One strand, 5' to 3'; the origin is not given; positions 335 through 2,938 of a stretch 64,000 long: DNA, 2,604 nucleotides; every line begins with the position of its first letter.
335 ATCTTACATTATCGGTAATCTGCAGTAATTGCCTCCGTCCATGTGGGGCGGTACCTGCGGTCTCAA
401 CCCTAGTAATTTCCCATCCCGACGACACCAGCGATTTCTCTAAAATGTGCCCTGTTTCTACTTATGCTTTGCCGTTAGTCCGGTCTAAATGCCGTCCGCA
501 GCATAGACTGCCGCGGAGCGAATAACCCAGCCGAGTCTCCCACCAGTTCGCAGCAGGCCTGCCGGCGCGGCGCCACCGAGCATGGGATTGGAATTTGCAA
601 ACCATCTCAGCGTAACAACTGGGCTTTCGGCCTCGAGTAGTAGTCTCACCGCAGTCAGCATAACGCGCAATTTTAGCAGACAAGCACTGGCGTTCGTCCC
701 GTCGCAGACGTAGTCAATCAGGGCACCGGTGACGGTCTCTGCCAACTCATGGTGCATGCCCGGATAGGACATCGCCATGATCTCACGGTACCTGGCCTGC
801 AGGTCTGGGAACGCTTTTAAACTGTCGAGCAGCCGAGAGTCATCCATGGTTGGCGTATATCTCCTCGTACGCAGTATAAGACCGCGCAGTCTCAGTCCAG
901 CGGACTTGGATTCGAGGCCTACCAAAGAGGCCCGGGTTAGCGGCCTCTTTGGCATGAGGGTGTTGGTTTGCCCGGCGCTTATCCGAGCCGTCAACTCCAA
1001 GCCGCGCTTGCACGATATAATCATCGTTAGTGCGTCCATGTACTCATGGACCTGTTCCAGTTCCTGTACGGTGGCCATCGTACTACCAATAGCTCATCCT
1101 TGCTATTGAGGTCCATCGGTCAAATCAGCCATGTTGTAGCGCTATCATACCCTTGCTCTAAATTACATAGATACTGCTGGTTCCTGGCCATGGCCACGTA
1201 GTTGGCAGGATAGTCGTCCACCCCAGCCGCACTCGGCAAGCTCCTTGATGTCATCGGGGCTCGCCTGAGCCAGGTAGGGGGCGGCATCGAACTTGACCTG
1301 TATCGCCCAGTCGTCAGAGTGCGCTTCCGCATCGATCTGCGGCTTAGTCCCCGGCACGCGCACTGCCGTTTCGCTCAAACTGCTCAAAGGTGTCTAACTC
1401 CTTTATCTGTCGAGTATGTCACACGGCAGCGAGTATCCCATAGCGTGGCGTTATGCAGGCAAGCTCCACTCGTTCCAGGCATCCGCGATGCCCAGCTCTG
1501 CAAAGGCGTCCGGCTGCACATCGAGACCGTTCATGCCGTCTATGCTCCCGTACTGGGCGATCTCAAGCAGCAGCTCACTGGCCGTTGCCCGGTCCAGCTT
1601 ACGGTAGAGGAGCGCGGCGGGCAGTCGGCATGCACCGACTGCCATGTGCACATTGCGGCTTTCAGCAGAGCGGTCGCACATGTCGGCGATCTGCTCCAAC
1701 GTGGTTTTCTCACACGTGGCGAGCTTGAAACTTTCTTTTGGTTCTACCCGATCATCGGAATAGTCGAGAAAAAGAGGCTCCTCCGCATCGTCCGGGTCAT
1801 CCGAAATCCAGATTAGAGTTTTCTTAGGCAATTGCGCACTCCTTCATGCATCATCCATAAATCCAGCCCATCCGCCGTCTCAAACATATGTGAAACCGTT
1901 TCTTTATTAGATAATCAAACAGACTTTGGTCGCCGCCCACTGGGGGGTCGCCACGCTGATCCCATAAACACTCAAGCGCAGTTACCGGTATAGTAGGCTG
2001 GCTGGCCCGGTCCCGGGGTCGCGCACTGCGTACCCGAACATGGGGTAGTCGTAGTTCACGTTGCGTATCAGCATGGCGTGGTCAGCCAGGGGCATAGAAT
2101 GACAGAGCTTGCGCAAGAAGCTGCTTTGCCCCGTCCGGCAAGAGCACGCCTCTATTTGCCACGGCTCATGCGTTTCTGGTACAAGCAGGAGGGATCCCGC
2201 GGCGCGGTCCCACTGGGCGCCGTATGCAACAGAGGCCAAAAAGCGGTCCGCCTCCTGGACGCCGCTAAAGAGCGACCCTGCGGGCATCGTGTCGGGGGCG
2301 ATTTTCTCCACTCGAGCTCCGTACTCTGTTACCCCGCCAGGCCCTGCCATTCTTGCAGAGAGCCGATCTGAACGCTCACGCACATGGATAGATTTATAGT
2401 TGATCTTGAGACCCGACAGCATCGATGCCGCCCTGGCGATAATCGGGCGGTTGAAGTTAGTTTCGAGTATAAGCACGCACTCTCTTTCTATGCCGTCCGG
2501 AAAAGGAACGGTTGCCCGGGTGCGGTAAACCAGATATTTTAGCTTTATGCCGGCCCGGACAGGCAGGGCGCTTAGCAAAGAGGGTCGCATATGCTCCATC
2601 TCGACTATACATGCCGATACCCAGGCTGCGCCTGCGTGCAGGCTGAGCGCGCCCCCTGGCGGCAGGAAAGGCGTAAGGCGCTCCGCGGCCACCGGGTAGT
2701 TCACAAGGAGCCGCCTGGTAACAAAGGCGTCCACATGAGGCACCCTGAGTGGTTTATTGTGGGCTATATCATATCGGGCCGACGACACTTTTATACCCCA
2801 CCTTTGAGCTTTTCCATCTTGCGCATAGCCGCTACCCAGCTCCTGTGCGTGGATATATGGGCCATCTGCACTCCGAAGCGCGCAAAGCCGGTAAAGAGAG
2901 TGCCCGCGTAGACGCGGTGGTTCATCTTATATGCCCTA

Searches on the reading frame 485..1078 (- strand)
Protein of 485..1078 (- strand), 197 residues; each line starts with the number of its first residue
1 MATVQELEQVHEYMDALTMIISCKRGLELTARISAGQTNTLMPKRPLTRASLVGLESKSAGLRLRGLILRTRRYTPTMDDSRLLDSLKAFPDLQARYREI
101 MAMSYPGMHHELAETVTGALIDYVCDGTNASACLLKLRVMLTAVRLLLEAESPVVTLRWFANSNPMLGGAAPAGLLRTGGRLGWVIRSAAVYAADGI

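Call 88: find_encoding_contigs(protein=window:485-1078:-, flank=10000, max_places=4)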
Protein window:485-1078:- (197 aa): 1 contig read that carries it; 1 place shown.
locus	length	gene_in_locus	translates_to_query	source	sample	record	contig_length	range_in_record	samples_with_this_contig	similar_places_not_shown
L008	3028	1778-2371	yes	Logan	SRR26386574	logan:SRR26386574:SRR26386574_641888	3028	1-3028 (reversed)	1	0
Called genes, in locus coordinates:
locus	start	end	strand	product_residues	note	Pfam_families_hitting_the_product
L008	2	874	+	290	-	?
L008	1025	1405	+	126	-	-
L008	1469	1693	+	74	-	-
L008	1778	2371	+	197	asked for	-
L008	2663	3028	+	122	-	?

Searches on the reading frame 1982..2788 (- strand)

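Call 69: search_protein_families(library=pfam, proteins=[window:1982-2788:-], max_evalue=0.001)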
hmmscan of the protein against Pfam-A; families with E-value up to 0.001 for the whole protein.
window:1982-2788:- (268 aa): 1 family
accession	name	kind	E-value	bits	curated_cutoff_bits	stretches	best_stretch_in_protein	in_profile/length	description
PF09844.14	DUF2071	-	3.4e-14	53.4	27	1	26-225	7-190/212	Uncharacterized conserved protein (COG2071)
